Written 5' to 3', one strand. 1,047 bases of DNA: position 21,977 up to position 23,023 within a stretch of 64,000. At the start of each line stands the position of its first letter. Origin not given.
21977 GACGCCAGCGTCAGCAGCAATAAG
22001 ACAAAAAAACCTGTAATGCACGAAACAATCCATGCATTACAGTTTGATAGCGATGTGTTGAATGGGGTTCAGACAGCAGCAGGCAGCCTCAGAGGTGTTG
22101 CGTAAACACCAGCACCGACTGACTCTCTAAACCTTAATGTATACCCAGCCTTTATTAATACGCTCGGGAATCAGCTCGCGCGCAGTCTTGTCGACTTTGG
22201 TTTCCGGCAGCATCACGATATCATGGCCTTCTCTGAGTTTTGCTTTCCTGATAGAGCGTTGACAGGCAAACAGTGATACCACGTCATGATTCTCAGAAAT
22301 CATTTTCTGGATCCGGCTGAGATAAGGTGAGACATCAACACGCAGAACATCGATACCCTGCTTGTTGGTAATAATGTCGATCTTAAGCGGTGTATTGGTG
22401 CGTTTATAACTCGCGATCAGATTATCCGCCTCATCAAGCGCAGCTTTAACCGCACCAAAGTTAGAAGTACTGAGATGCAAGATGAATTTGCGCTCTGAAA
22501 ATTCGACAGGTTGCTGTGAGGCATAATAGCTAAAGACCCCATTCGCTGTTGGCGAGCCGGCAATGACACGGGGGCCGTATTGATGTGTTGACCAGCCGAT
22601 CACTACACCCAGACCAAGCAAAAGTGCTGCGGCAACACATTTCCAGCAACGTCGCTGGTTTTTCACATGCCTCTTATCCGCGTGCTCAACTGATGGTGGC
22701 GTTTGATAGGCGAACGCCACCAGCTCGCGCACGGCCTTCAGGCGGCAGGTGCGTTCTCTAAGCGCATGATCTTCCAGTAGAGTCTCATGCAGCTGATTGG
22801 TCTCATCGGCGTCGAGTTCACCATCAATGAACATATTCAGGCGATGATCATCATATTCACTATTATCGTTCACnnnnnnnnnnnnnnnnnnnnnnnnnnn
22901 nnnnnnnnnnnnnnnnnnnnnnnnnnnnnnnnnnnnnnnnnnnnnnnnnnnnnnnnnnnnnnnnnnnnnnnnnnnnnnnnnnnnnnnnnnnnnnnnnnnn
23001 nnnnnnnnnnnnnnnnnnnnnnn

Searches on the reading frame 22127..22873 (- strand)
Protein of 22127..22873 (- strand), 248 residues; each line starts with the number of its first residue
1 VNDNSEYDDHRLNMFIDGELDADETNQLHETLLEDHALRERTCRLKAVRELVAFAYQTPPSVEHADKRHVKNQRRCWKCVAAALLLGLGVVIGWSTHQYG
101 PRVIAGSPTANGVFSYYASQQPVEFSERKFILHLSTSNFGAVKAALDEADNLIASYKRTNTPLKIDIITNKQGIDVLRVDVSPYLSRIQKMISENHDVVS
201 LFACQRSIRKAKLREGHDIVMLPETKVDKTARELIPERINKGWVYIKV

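Call 8: search_protein_families(library=pfam, proteins=[window:22127-22873:-], max_evalue=0.01)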
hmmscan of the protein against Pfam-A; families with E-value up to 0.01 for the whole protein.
window:22127-22873:- (248 aa): 0 families

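Call 29: search_protein_families(library=ncbifam, proteins=[window:22127-22873:-], max_evalue=0.01)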
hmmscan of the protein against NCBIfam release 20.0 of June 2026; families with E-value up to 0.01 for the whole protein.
window:22127-22873:- (248 aa): 0 families

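Call 39: find_homologous_proteins(query=window:22127-22873:-, max_evalue=0.00001)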
Query window:22127-22873:- (248 aa): 207 proteins with E <= 0.00001 among 2619 candidates; the best 120 are listed.
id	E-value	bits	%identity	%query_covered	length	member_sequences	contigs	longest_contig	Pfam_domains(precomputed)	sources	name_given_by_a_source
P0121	6.8e-163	558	100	100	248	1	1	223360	-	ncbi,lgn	-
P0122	2.4e-140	484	86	100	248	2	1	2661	-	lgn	-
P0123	1.3e-115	403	72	100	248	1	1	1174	-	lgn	-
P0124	5.7e-115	401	71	100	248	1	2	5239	-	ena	-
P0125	2.6e-112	392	71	100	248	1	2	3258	-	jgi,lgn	-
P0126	2.1e-107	376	74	95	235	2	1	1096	-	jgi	jgi:intracellular sulfur oxidation DsrE/DsrF family protein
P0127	7.5e-105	368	70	99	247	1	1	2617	-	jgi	jgi:intracellular sulfur oxidation DsrE/DsrF family protein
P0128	1.4e-104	367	68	99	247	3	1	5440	-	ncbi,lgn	ncbi:MAG: hypothetical protein WBN96_14845 [Gammaproteobacteria bacterium]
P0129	7.1e-102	358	67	99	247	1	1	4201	-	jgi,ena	-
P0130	2.9e-98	346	64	97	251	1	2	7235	-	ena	-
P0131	1.0e-97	344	64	97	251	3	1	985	-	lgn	-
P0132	1.6e-97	344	63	97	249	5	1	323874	-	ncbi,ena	-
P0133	2.2e-97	343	66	99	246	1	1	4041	-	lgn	-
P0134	2.2e-91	324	63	98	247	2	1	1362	-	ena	-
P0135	3.3e-85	303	57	98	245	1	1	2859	-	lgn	-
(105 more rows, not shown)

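Call 42: search_protein_families(library=pfam, alignment_id=A5, max_evalue=1)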
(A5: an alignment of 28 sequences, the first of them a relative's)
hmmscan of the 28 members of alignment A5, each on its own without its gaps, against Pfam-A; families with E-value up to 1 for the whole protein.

A. member 1, P0121 (248 aa): 1 family
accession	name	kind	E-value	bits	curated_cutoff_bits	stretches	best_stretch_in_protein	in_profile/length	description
PF01918.27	Alba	-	0.022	14.9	25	1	180-211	10-41/66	Alba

B. families by the number of members that match (of 28 scanned): 22 families
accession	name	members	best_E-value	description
PF09264.17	Sial-lect-inser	12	3.8e-05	Vibrio cholerae sialidase, lectin insertion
PF11859.13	DUF3379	12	0.00088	Protein of unknown function (DUF3379)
PF02635.20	DsrE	9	0.011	DsrE/DsrF-like family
PF01918.27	Alba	8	0.0048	Alba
PF09976.15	TPR_21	8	0.011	Tetratricopeptide repeat-like domain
PF10487.15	Nup188_N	4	0.013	Nucleoporin Nup188, N-terminal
PF00809.28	Pterin_bind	3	0.02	Pterin binding enzyme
PF18514.6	MDY2_C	3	0.12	Ubiquitin-like protein MDY2, C-terminal domain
PF00106.31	adh_short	2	0.022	short chain dehydrogenase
PF09611.15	Cas_Csy1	2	0.088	CRISPR-associated protein (Cas_Csy1)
PF07462.16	MSP1_C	1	0.017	Merozoite surface protein 1 (MSP1) C-terminus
PF14340.12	DUF4395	1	0.047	Domain of unknown function (DUF4395)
PF06522.17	B12D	1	0.072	NADH-ubiquinone reductase complex 1 MLRQ subunit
PF22872.1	DUF7018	1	0.081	Domain of unknown function (DUF7018)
PF01664.22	Reo_sigma1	1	0.09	Reovirus viral attachment protein sigma 1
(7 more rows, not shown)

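Call 47: predict_structure(alignment_id=A5)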
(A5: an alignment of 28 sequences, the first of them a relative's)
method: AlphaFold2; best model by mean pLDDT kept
length: 248 residues; sequences in the alignment: 28
mean_pLDDT: 77.8   pTM: 0.51
mean pLDDT of the five models: 77.8, 75.3, 73.3, 72.4, 72.0
residues with pLDDT >= 90: 65; 70-90: 112; 50-70: 39; < 50: 32
segments of 3 or more residues with pLDDT < 50: 64-73, 95-112
pLDDT, mean of each block of 10 residues (from residue 1): 68 88 88 90 88 71 48 55 69 48 40 55 66 89 90 87 91 88 91 92 91 89 89 87 89
secondary structure, 60 per line:
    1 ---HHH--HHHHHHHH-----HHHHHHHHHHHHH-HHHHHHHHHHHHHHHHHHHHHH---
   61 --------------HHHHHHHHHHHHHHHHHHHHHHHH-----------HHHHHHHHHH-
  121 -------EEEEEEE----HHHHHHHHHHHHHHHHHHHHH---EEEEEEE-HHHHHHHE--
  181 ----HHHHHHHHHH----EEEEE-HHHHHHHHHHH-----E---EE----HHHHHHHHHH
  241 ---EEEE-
elements in order: H9-16 H22-34 H36-57 H75-98 H110-119 E128-134 H139-159 E163-169 H171-177 H185-194 E199-203 H205-215 H231-240 E244-247

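Call 49: fold_search(model_id=the predicted structure, library=pdb)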
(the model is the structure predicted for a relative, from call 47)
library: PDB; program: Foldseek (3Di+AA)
matches with E <= 10: 762; with E <= 0.001: 3
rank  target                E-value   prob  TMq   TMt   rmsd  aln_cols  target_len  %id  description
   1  1l1s                  2.2e-06  1.00  0.42  0.90   1.8       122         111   22  Structure of Protein of Unknown Function MTH1491 from Methanobacterium thermoautotrophicum (released 2002-05-29)
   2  2pd2_A                6.2e-06  1.00  0.39  0.84   2.9       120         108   23  Crystal structure of (ST0148) conserved hypothetical from Sulfolobus Tokodaii Strain7 (released 2007-10-02)
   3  8uja_A                2.1e-05  1.00  0.39  0.84   3.0       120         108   22  T33-fn10 - Designed Tetrahedral Protein Cage Using Fragment-based Hydrogen Bond Networks (released 2024-03-06)
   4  2qs7_A                2.3e-03  1.00  0.30  0.49   7.4       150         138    9  CRYSTAL STRUCTURE OF a putative oxidoreductase of the DsrE/DsrF-like family (SSO1126) FROM SULFOLOBUS SOLFATARICUS P2  (released 2007-08-21)
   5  3mc3                  3.0e-03  0.99  0.31  0.55   5.1       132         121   14  Crystal structure of DsrE/DsrF-like family protein (NP_342589.1) from SULFOLOBUS SOLFATARICUS at 1.49 A resolution (released 2010-05-19)
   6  2hy5_C                6.9e-03  1.00  0.29  0.64   6.0       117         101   10  Crystal structure of DsrEFH (released 2006-09-19)
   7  2fb6                  5.9e-02  0.82  0.28  0.52   6.4       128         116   18  Structure of Conserved Protein of Unknown Function BT1422 from Bacteroides thetaiotaomicron (released 2006-01-24)
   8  3te6_B                1.5e-01  0.20  0.20  0.17  10.6       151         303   12  Crystal Structure of the S. cerevisiae Sir3 AAA+ domain (released 2011-08-31)
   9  2d1p_A                1.8e-01  0.80  0.33  0.57   4.9       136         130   13  crystal structure of heterohexameric TusBCD proteins, which are crucial for the tRNA modification (released 2006-02-28)
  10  8cap_A                1.8e-01  0.28  0.26  0.26  14.3       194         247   10  Crystal structure of dehydrogenase domain of Cylindrospermum stagnale NADPH-Oxidase 5 (NOX5) in complex with CB28 (released 2023-09-27)
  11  1w5t_C                2.5e-01  0.09  0.17  0.12  17.1       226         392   11  Structure of the Aeropyrum Pernix ORC2 protein (ADPNP-ADP complexes) (released 2004-10-05)
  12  8cap_C                3.0e-01  0.21  0.25  0.25  10.8       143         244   12  Crystal structure of dehydrogenase domain of Cylindrospermum stagnale NADPH-Oxidase 5 (NOX5) in complex with CB28 (released 2023-09-27)
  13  1pjq_B                3.2e-01  0.11  0.15  0.09  10.0       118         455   10  Structure and function of CysG, the multifunctional methyltransferase/dehydrogenase/ferrochelatase for siroheme synthe (released 2003-12-02)
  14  8zrs_I                3.4e-01  0.09  0.18  0.16  13.2       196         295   11  Crystal structure of Skd3, AAA+ only (released 2025-06-11)
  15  7d3e_A                3.7e-01  0.23  0.25  0.06   7.7       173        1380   13  Cryo-EM structure of human DUOX1-DUOXA1 in low-calcium state (released 2020-12-09)
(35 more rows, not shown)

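Call 56: search_solved_structures(query=A5, max_evalue=10)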
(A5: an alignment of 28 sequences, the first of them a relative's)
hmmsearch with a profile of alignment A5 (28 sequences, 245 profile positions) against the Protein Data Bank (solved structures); distinct sequences matched with E-value up to 10: 6.
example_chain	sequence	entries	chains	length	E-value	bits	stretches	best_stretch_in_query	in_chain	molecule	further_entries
1l1s_A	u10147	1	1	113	9.1e-05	25.4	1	127-244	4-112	hypothetical protein MTH1491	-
4zrx_A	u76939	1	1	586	0.0075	19.1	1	34-118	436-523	F5/8 type C domain protein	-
4g81_D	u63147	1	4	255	0.14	14.9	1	142-224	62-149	Putative hexonate dehydrogenase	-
1mi0_A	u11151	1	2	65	0.2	14.4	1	87-123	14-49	immunoglobulin-binding protein G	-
3wye_A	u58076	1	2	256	0.5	13.1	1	139-217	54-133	Diacetyl reductase [(S)-acetoin forming],L-2,3-butanediol dehydrogenase,Diacetyl reductase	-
9f5x_2F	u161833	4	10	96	0.64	12.7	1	65-106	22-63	Cox5c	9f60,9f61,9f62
